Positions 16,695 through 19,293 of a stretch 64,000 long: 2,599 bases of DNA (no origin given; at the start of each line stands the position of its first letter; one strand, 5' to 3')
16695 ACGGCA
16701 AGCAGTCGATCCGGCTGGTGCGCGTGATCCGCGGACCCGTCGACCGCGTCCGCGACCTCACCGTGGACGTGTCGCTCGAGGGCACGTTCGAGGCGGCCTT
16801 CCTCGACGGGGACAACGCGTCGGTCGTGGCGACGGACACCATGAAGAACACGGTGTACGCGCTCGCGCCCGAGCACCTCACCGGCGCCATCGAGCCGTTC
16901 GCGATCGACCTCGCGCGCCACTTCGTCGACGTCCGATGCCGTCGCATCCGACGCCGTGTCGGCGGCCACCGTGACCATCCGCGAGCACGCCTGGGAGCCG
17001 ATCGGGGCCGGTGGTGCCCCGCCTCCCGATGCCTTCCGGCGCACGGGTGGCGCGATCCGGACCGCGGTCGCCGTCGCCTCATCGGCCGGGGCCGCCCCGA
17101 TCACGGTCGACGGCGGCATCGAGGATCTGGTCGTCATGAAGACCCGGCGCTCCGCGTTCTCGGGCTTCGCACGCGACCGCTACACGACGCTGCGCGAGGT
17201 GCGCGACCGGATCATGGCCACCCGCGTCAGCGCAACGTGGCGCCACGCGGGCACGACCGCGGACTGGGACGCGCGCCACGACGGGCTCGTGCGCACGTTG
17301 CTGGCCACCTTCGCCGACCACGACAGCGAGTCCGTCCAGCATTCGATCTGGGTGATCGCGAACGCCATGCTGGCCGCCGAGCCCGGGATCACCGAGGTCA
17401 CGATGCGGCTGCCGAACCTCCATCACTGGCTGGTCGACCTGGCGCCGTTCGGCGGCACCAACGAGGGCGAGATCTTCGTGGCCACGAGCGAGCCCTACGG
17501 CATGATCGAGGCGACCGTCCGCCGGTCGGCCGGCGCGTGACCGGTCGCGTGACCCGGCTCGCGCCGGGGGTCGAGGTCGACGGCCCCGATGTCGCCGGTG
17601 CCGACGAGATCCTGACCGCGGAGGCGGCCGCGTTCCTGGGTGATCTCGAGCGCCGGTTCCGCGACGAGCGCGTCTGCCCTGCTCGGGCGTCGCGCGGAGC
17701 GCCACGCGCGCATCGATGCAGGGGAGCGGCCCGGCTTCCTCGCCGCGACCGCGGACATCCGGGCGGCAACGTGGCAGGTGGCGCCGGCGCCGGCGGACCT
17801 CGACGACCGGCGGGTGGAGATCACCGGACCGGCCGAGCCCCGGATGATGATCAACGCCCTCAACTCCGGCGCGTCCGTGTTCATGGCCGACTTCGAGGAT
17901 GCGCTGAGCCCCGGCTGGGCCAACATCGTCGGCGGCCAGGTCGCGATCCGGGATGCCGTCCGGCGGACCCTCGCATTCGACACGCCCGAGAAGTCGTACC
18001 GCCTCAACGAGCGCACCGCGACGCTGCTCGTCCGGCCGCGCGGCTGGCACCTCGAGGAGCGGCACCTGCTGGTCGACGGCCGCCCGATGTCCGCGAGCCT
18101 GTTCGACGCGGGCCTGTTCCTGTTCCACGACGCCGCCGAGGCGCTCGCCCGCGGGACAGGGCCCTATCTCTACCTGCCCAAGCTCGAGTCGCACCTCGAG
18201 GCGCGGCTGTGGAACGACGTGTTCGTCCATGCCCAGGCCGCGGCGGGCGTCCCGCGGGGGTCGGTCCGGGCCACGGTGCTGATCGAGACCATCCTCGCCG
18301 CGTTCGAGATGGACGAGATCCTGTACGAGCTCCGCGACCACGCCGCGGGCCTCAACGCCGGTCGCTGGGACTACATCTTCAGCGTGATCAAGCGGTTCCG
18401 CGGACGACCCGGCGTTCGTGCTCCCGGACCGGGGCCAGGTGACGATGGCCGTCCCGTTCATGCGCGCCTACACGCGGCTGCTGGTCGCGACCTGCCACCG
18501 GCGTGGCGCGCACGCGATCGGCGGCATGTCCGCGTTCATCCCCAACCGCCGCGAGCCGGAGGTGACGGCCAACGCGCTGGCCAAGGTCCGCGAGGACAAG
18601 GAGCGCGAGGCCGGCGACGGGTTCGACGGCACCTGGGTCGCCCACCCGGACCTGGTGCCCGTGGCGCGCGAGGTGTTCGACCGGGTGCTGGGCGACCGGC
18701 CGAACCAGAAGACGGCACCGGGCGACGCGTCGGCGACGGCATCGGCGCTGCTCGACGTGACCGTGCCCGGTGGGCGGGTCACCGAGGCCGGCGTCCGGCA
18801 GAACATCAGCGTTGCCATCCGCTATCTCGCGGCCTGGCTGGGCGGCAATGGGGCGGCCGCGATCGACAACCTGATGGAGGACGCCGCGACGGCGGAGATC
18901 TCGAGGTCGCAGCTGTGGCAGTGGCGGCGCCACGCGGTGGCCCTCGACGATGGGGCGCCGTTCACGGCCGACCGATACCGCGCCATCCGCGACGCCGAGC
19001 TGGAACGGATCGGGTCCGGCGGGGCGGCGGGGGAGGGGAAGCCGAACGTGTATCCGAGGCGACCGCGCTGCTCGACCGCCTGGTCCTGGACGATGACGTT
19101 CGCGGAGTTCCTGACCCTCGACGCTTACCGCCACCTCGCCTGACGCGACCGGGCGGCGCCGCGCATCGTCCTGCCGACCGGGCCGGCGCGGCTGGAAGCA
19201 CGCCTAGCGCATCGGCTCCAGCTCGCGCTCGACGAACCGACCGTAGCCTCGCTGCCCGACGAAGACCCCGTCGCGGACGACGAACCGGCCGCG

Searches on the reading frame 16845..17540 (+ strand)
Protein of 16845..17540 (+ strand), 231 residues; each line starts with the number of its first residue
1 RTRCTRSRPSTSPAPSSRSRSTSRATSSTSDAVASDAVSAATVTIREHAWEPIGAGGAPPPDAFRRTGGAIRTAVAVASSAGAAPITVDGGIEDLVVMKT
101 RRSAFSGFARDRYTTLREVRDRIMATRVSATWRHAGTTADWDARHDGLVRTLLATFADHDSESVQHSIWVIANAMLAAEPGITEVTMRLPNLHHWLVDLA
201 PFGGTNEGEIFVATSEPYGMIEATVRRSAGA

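Call 70: search_protein_families(library=pfam, proteins=[window:16845-17540:+], max_evalue=0.000001)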
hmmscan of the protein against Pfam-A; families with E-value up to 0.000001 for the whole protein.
window:16845-17540:+ (231 aa): 1 family
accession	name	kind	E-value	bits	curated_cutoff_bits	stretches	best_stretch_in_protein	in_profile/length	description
PF01014.23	Uricase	-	2.3e-31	109.5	25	1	90-222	3-140/140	Uricase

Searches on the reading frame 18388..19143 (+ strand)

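Call 70: search_protein_families(library=pfam, proteins=[window:18388-19143:+], max_evalue=0.000001)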
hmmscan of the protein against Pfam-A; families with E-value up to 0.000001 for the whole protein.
window:18388-19143:+ (251 aa): 2 families
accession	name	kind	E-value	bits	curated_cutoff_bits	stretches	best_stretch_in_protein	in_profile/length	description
PF01274.28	MS_TIM-barrel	-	6e-41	140.5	26.4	1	6-123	128-247/248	Malate synthase, TIM barrel domain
PF20659.2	MS_C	-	9.5e-30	103.9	23.1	1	131-250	2-118/118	Malate synthase, C-terminal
